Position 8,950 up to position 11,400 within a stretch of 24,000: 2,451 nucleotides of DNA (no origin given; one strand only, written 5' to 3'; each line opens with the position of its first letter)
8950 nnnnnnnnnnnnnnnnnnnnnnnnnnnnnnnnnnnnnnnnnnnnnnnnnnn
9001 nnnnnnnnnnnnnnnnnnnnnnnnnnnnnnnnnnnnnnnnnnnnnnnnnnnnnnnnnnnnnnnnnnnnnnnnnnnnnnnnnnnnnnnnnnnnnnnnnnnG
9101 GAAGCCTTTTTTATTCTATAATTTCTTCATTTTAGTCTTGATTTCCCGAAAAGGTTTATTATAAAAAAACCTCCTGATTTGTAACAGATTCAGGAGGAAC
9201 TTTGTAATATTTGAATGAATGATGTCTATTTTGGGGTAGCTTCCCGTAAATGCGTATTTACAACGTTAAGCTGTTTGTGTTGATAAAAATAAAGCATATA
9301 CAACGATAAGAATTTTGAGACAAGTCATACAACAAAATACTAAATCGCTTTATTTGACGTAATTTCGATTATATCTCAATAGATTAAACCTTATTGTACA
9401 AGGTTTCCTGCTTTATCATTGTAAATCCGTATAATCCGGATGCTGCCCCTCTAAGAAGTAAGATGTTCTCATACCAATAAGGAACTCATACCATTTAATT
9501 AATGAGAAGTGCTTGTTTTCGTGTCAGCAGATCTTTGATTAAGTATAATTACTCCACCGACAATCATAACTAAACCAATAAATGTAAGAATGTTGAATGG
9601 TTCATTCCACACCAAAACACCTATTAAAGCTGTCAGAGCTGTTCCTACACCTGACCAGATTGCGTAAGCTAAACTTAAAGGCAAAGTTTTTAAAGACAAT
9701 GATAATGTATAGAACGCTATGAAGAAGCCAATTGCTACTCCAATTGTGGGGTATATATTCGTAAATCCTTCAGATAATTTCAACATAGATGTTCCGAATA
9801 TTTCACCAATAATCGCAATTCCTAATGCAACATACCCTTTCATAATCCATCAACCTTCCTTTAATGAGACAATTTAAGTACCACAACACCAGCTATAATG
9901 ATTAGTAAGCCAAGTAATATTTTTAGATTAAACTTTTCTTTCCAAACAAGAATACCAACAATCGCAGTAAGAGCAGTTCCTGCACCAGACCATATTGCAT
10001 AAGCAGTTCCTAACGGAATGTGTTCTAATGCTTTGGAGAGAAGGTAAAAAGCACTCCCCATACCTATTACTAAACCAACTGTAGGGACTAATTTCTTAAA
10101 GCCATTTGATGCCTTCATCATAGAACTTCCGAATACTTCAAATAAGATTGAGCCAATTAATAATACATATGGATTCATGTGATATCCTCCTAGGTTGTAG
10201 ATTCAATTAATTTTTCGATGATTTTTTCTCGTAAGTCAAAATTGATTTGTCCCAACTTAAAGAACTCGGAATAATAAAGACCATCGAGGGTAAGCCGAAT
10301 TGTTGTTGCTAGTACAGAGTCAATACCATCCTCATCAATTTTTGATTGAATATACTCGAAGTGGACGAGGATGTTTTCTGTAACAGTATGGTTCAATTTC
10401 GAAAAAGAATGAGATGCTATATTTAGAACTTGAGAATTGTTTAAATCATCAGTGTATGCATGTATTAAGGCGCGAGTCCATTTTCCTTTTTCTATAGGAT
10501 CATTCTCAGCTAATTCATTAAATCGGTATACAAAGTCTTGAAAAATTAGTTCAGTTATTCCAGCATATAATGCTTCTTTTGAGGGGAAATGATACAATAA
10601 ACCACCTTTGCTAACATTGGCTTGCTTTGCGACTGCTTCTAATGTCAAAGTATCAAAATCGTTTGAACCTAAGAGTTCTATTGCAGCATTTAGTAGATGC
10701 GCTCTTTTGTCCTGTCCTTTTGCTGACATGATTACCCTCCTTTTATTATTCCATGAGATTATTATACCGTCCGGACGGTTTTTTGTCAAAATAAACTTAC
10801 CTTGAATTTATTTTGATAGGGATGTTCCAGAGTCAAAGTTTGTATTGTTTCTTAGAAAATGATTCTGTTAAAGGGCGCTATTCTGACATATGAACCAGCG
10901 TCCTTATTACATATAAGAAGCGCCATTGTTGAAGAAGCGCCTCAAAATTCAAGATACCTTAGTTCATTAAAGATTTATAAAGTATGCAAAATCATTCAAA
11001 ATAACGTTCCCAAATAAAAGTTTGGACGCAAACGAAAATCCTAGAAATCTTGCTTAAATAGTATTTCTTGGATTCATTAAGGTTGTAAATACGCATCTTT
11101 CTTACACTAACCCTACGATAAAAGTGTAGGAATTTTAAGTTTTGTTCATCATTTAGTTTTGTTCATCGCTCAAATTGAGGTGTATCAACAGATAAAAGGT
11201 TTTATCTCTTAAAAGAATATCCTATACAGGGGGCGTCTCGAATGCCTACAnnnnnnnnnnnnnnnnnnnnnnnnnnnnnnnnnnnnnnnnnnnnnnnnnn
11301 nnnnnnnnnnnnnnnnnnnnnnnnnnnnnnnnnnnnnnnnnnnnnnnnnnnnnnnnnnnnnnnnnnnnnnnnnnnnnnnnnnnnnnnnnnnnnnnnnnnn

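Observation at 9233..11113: TetR + paired-SMR efflux operon bracketed by Tn3-family-type 38-nt inverted repeats without any transposase (candidate non-autonomous cargo cassette)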

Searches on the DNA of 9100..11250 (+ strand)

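Call 7: search_dna_similar(query=window:9100-11250:+, collection=plasmids, mode=near, max_rows=30)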
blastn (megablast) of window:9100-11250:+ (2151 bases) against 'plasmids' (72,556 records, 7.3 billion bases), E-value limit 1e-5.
Records with a match: 26; places in all: 28; records where one place covers at least 80% of the query: 14.
Best place of each record, by identity: 95-99% 25; 80-90% 1.
By first word of the organism name: Listeria 24; Vagococcus 1; Bacillus 1.
By predicted mobility (MOB-suite, as given by PLSDB): mobilizable 19; non-mobilizable 5; conjugative 2.
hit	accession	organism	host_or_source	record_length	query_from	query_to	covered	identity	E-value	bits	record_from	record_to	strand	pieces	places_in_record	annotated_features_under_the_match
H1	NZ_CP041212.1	Listeria monocytogenes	-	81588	214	2151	90%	98.0%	0e+0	3347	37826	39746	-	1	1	bcrA: efflux transporter transcriptional regulator BcrA | qacJ: small multidrug resistance (SMR) antibiotic efflux pump (x2) | bcrC: quaternary ammonium compound efflux SMR transporter BcrC | bcrB: quaternary ammonium compound efflux SMR transporter BcrB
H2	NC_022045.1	Listeria monocytogenes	Environment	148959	214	2151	90%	98.0%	0e+0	3347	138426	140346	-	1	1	bcrA: efflux transporter transcriptional regulator BcrA | qacJ: small multidrug resistance (SMR) antibiotic efflux pump (x2) | bcrC: quaternary ammonium compound efflux SMR transporter BcrC | bcrB: quaternary ammonium compound efflux SMR transporter BcrB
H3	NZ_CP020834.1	Listeria monocytogenes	food,wiener sausage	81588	214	2151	90%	98.0%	0e+0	3347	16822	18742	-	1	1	bcrA: efflux transporter transcriptional regulator BcrA | qacJ: small multidrug resistance (SMR) antibiotic efflux pump (x2) | bcrC: quaternary ammonium compound efflux SMR transporter BcrC | bcrB: quaternary ammonium compound efflux SMR transporter BcrB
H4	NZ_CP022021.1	Listeria monocytogenes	environmental,environmental swab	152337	214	2151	90%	98.0%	0e+0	3347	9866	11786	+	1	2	bcrA: efflux transporter transcriptional regulator BcrA | bcrC: quaternary ammonium compound efflux SMR transporter BcrC (x2) | bcrB: quaternary ammonium compound efflux SMR transporter BcrB (x2)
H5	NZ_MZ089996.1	Listeria monocytogenes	-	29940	214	2151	90%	98.0%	0e+0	3347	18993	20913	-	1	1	bcrA: efflux transporter transcriptional regulator BcrA | qacJ: small multidrug resistance (SMR) antibiotic efflux pump (x2) | bcrC: quaternary ammonium compound efflux SMR transporter BcrC | bcrB: quaternary ammonium compound efflux SMR transporter BcrB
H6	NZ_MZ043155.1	Listeria monocytogenes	-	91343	214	2151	90%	98.0%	0e+0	3347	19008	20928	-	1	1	bcrA: efflux transporter transcriptional regulator BcrA | qacJ: small multidrug resistance (SMR) antibiotic efflux pump (x2) | bcrC: quaternary ammonium compound efflux SMR transporter BcrC | bcrB: quaternary ammonium compound efflux SMR transporter BcrB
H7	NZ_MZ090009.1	Listeria monocytogenes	-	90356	214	2151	90%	98.0%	0e+0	3347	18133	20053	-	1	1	bcrA: efflux transporter transcriptional regulator BcrA | qacJ: small multidrug resistance (SMR) antibiotic efflux pump (x2) | bcrC: quaternary ammonium compound efflux SMR transporter BcrC | bcrB: quaternary ammonium compound efflux SMR transporter BcrB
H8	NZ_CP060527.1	Listeria monocytogenes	-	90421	214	2151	90%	98.0%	0e+0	3347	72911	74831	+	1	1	bcrA: efflux transporter transcriptional regulator BcrA | qacJ: small multidrug resistance (SMR) antibiotic efflux pump (x2) | bcrC: quaternary ammonium compound efflux SMR transporter BcrC | bcrB: quaternary ammonium compound efflux SMR transporter BcrB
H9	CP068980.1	Listeria monocytogenes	food,variety pack luncheon meat turkey ...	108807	214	2151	90%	98.0%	0e+0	3347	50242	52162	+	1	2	bcrA: efflux transporter transcriptional regulator BcrA | bcrC: quaternary ammonium compound efflux SMR transporter BcrC (x2) | bcrB: quaternary ammonium compound efflux SMR transporter BcrB (x2)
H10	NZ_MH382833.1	Listeria welshimeri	food product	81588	214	2151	90%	98.0%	0e+0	3347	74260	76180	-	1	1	bcrA: efflux transporter transcriptional regulator BcrA | qacJ: small multidrug resistance (SMR) antibiotic efflux pump (x2) | bcrC: quaternary ammonium compound efflux SMR transporter BcrC | bcrB: quaternary ammonium compound efflux SMR transporter BcrB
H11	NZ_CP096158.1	Listeria monocytogenes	food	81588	214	2151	90%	98.0%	0e+0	3347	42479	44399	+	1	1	bcrA: efflux transporter transcriptional regulator BcrA | qacJ: small multidrug resistance (SMR) antibiotic efflux pump (x2) | bcrC: quaternary ammonium compound efflux SMR transporter BcrC | bcrB: quaternary ammonium compound efflux SMR transporter BcrB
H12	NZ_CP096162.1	Listeria monocytogenes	Homo sapiens,blood,human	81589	214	2151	90%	98.0%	0e+0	3347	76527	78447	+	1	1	bcrA: efflux transporter transcriptional regulator BcrA | qacJ: small multidrug resistance (SMR) antibiotic efflux pump (x2) | bcrC: quaternary ammonium compound efflux SMR transporter BcrC | bcrB: quaternary ammonium compound efflux SMR transporter BcrB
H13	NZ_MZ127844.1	Listeria innocua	-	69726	214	2151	90%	97.9%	0e+0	3341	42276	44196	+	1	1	bcrA: efflux transporter transcriptional regulator BcrA | qacJ: small multidrug resistance (SMR) antibiotic efflux pump (x2) | bcrC: quaternary ammonium compound efflux SMR transporter BcrC | bcrB: quaternary ammonium compound efflux SMR transporter BcrB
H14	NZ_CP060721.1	Vagococcus carniphilus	single bacterial strain,ground beef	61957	214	2005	83%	98.0%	0e+0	3094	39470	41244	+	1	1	bcrA: efflux transporter transcriptional regulator BcrA | qacJ: small multidrug resistance (SMR) antibiotic efflux pump (x2) | bcrC: quaternary ammonium compound efflux SMR transporter BcrC | bcrB: quaternary ammonium compound efflux SMR transporter BcrB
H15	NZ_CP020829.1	Listeria monocytogenes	food,barbecue pork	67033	214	1926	80%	98.1%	0e+0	2964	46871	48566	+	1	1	bcrA: efflux transporter transcriptional regulator BcrA | qacJ: small multidrug resistance (SMR) antibiotic efflux pump (x2) | bcrC: quaternary ammonium compound efflux SMR transporter BcrC | bcrB: quaternary ammonium compound efflux SMR transporter BcrB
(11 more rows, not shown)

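Call 9: get_annotated_region(hit=H1, flank=5000)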
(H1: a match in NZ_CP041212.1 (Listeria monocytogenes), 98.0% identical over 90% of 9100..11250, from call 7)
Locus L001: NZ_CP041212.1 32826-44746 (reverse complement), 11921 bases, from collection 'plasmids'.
description: Listeria monocytogenes strain LMP18-H2446 plasmid pCFSAN074383, complete sequence
organism: Listeria monocytogenes (NCBI taxid 1639)
taxonomy: Bacteria; Bacillota; Bacilli; Bacillales; Listeriaceae; Listeria; Listeria monocytogenes
host: -; source: -; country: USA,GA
typing (MOB-suite, as given by PLSDB): mobilizable; replicon rep_cluster_2446; relaxase MOBP
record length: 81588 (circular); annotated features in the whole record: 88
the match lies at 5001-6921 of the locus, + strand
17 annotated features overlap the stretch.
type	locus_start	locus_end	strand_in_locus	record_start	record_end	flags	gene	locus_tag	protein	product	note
CDS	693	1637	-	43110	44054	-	-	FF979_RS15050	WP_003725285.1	AAA family ATPase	-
CDS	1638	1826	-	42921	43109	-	-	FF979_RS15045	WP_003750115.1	hypothetical protein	-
CDS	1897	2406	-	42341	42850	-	-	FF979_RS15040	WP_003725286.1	hypothetical protein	-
CDS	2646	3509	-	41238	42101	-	-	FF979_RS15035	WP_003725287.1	SDR family oxidoreductase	-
CDS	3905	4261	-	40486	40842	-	-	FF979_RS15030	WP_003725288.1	glyoxalase superfamily protein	GO:0046677 - response to antibiotic [Evidence IEA]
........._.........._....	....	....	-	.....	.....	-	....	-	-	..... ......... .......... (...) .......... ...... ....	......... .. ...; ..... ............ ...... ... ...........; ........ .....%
predicted_resistance_gene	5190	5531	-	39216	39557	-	bcrC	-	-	quaternary ammonium compound efflux SMR transporter BcrC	predicted by amrfinderplus; class BACITRACIN; identity 100.0%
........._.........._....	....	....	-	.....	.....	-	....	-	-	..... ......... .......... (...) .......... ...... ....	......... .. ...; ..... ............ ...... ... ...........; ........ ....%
predicted_resistance_gene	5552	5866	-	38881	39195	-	bcrB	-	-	quaternary ammonium compound efflux SMR transporter BcrB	predicted by amrfinderplus; class BACITRACIN; identity 100.0%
CDS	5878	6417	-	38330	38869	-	bcrA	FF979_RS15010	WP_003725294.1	efflux transporter transcriptional regulator BcrA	-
CDS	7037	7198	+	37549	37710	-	-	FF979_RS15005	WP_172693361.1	IS3 family transposase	GO:0015074 - DNA integration [Evidence IEA]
CDS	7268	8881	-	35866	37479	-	-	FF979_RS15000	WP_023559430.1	ArdC-like ssDNA-binding domain-containing protein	-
CDS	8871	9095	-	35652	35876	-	-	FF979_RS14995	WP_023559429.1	hypothetical protein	-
CDS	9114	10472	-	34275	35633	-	-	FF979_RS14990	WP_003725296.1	VirD4-like conjugal transfer protein, CD1115 family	-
CDS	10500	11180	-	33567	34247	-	-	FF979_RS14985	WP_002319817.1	IS6-like element ISS1N family transposase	-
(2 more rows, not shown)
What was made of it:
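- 9499..9843 (-): bcrC, SMR transporter subunit (114 aa). Annotated as bcrC in 25 plasmids (calls 7, 9).
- On bcrABC cassette: 98% nt identity to plasmids annotated bcrA, bcrB and bcrC (calls 7, 9).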

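Call 10: get_annotated_region(hit=H14, flank=5000)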
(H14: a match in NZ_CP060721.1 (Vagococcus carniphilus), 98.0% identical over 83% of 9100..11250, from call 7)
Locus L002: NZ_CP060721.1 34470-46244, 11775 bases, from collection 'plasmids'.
description: Vagococcus carniphilus strain ATCC BAA-640 plasmid p_unnamed1, complete sequence
organism: Vagococcus carniphilus (NCBI taxid 218144)
taxonomy: Bacteria; Bacillota; Bacilli; Lactobacillales; Enterococcaceae; Vagococcus; Vagococcus carniphilus
host: -; source: single bacterial strain,ground beef; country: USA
typing (MOB-suite, as given by PLSDB): non-mobilizable
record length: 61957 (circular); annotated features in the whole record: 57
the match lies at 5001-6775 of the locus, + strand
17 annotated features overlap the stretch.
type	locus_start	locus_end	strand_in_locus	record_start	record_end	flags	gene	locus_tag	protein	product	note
CDS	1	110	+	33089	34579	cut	-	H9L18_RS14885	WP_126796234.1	FtsX-like permease family protein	-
CDS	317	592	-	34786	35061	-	-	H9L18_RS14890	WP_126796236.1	hypothetical protein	-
CDS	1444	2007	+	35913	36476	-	-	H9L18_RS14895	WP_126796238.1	recombinase family protein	GO:0006310 - DNA recombination [Evidence IEA]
CDS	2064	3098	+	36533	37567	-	-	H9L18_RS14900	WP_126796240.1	HEPN domain-containing protein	-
CDS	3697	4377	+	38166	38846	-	-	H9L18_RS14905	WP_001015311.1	IS6-like element IS1216 family transposase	GO:0006313 - DNA transposition [Evidence IEA]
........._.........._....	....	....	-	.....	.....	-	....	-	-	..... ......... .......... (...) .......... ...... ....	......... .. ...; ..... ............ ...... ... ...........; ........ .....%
predicted_resistance_gene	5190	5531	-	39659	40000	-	bcrC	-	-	quaternary ammonium compound efflux SMR transporter BcrC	predicted by amrfinderplus; class BACITRACIN; identity 99.12%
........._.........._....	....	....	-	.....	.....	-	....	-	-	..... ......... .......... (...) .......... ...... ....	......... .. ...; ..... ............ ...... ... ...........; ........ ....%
predicted_resistance_gene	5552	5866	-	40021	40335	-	bcrB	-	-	quaternary ammonium compound efflux SMR transporter BcrB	predicted by amrfinderplus; class BACITRACIN; identity 99.05%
CDS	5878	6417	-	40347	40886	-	bcrA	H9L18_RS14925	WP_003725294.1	efflux transporter transcriptional regulator BcrA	-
CDS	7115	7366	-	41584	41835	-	-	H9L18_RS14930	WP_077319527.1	hypothetical protein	-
CDS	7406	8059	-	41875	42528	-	-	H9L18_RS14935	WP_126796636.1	hypothetical protein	-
CDS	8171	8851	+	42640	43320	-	-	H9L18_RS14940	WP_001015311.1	IS6-like element IS1216 family transposase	GO:0006313 - DNA transposition [Evidence IEA]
CDS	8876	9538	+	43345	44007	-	-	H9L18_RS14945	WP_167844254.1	IS6 family transposase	-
CDS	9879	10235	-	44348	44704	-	-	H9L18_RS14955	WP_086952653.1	hypothetical protein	-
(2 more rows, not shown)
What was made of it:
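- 98% nt identity to 25 Listeria and Vagococcus plasmids annotated as bcrA, bcrB and bcrC (calls 7, 9, 10). IS1216 or ISS1 copies flank the region in Listeria and Vagococcus plasmids (calls 9, 10).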

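Call 13: search_dna_similar(query=window:9180-9460:+, collection=plasmids, mode=distant, max_rows=40, max_evalue=0.01)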
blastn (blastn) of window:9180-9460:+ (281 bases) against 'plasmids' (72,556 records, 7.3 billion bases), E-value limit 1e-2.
Records with a match: 131; places in all: 158; records where one place covers at least 80% of the query: 1.
Best place of each record, by identity: >=99% 25; 80-90% 87; 60-80% 19.
By first word of the organism name: Bacillus 61; Listeria 25; Clostridium 10; Staphylococcus 8; Enterococcus 7; Priestia 5; Cytobacillus 3; Vagococcus 1; Peribacillus 1; Exiguobacterium 1; and 9 more.
By predicted mobility (MOB-suite, as given by PLSDB): mobilizable 66; non-mobilizable 47; conjugative 18.
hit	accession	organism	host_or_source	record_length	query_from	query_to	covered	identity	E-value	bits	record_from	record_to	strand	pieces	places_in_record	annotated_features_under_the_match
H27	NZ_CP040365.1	Priestia flexa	ocean sediment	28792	54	279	80%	74.5%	5e-29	134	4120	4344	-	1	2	none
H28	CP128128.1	Bacillus cereus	bacterial isolate,pine forrest soil ...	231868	54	270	77%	76.3%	2e-34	152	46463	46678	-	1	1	none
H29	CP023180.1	Bacillus cereus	Marine sediments,marine sediments in ...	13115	54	269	77%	76.0%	1e-31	143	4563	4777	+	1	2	none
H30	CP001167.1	Bacillus cereus H3081.97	-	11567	54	269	77%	76.0%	1e-31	143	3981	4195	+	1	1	none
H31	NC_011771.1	Bacillus cereus AH820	-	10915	54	269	77%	76.0%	1e-31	143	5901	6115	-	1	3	none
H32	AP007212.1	Bacillus cereus NC7401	-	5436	54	269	77%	76.0%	1e-31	143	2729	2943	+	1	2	none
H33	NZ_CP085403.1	Bacillus anthracis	single cell,soil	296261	54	269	77%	76.0%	1e-31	143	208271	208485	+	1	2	none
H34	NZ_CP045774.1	Bacillus paranthracis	food,mac and cheese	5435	54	269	77%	76.0%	1e-31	143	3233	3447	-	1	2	none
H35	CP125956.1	Bacillus sp. BTAI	cell culture,Soil environment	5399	54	269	77%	76.0%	1e-31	143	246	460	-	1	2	record has no annotation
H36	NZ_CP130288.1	Bacillus cereus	sediment,marine sediments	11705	54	269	77%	76.0%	1e-31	143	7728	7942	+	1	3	none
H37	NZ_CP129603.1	Bacillus paranthracis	food,food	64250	52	265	76%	76.3%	1e-31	144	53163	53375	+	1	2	none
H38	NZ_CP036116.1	Bacillus mycoides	cell culture,soil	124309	53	271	78%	72.4%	2e-22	113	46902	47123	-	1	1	none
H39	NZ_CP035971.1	Bacillus mycoides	cell culture,soil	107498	53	271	78%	72.3%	5e-23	114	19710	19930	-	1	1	none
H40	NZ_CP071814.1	Bacillus mycoides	cell culture,soil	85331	53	271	78%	72.3%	5e-23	114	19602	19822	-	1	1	none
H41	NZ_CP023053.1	Listeria monocytogenes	environmental,environmental swab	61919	134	281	53%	99.3%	1e-67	263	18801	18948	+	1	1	none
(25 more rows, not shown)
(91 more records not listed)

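Call 23: get_annotated_region(hit=H28, flank=3000)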
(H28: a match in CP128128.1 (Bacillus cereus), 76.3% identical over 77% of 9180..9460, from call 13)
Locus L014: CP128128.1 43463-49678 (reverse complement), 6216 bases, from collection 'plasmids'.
description: Bacillus cereus strain SIN1.2 plasmid unnamed2, complete sequence
organism: Bacillus cereus (NCBI taxid 1396)
taxonomy: Bacteria; Bacillota; Bacilli; Bacillales; Bacillaceae; Bacillus; Bacillus cereus
host: -; source: bacterial isolate,pine forrest soil between two spruce trees; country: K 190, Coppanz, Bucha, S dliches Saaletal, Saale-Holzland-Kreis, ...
typing (MOB-suite, as given by PLSDB): mobilizable; replicon rep_cluster_125,rep_cluster_1869; relaxase MOBP
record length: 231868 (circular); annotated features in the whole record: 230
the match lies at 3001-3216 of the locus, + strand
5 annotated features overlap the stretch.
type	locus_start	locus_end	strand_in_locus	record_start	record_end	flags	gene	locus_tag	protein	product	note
CDS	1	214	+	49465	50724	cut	-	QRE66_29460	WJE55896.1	MFS transporter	-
CDS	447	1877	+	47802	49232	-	-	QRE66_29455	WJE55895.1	IS4 family transposase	-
CDS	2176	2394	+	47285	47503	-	-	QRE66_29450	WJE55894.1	DNA-binding protein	-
CDS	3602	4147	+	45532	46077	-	-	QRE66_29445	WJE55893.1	DUF3967 domain-containing protein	-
CDS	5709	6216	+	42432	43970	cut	-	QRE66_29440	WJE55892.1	thiol-activated cytolysin family protein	-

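Call 40: get_annotated_region(hit=H38, flank=4000)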
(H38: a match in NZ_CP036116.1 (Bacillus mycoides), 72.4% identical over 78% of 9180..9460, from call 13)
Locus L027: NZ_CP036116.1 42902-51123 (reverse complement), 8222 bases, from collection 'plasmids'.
description: Bacillus mycoides strain JAS481 plasmid p124
organism: Bacillus mycoides (NCBI taxid 1405)
taxonomy: Bacteria; Bacillota; Bacilli; Bacillales; Bacillaceae; Bacillus; Bacillus mycoides
host: -; source: cell culture,soil; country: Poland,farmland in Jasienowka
typing (MOB-suite, as given by PLSDB): mobilizable; replicon rep_cluster_163,rep_cluster_459; relaxase MOBP
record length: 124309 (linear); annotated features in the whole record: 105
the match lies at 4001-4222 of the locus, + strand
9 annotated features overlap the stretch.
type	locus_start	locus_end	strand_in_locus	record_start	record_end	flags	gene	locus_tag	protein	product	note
CDS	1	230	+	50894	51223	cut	-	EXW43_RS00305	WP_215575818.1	hypothetical protein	-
CDS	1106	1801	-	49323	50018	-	-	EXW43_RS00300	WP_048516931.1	CsxC family protein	-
CDS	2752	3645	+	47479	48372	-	-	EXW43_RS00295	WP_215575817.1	cation diffusion facilitator family transporter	-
CDS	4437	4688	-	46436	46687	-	-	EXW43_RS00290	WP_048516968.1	hypothetical protein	-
CDS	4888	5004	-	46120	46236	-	-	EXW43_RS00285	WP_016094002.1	YjcZ family sporulation protein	-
CDS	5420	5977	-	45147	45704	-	-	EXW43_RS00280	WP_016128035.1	AAA family ATPase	-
CDS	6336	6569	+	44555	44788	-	-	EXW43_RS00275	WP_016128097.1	hypothetical protein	-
CDS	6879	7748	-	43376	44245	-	-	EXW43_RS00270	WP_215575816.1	hypothetical protein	-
CDS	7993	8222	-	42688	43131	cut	-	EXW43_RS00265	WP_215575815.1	CPBP family intramembrane glutamic endopeptidase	GO:0071586 - CAAX-box protein processing [Evidence IEA]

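Call 41: get_annotated_region(hit=H33, flank=4000)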
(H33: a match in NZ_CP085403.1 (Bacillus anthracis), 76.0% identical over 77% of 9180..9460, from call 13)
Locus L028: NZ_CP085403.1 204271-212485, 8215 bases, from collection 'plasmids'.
description: Bacillus anthracis strain CMF9 plasmid unnamed1, complete sequence
organism: Bacillus anthracis (NCBI taxid 1392)
taxonomy: Bacteria; Bacillota; Bacilli; Bacillales; Bacillaceae; Bacillus; Bacillus anthracis
host: -; source: single cell,soil; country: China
typing (MOB-suite, as given by PLSDB): non-mobilizable; replicon rep_cluster_125,rep_cluster_1698; mating-pair formation MPF_T
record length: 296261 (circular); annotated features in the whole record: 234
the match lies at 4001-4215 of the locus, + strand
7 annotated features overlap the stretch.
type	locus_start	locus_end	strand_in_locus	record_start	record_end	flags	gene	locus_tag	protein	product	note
CDS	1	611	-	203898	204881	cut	-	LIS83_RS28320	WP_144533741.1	RNA-binding protein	-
CDS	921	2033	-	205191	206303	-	-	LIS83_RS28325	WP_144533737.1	RNA-guided endonuclease TnpB family protein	-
CDS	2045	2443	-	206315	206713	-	tnpA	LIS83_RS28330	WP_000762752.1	IS200/IS605-like element ISBth16 family transposase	-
CDS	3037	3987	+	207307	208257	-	-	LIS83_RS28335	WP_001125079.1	nucleoside hydrolase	-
CDS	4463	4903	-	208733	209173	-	-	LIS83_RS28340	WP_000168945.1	Hsp20/alpha crystallin family protein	-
CDS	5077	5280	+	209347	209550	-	-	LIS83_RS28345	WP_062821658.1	cell wall hydrolase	-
CDS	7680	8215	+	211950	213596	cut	ltrA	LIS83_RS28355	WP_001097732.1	group II intron reverse transcriptase/maturase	GO:0000373 - Group II intron splicing [Evidence IEA]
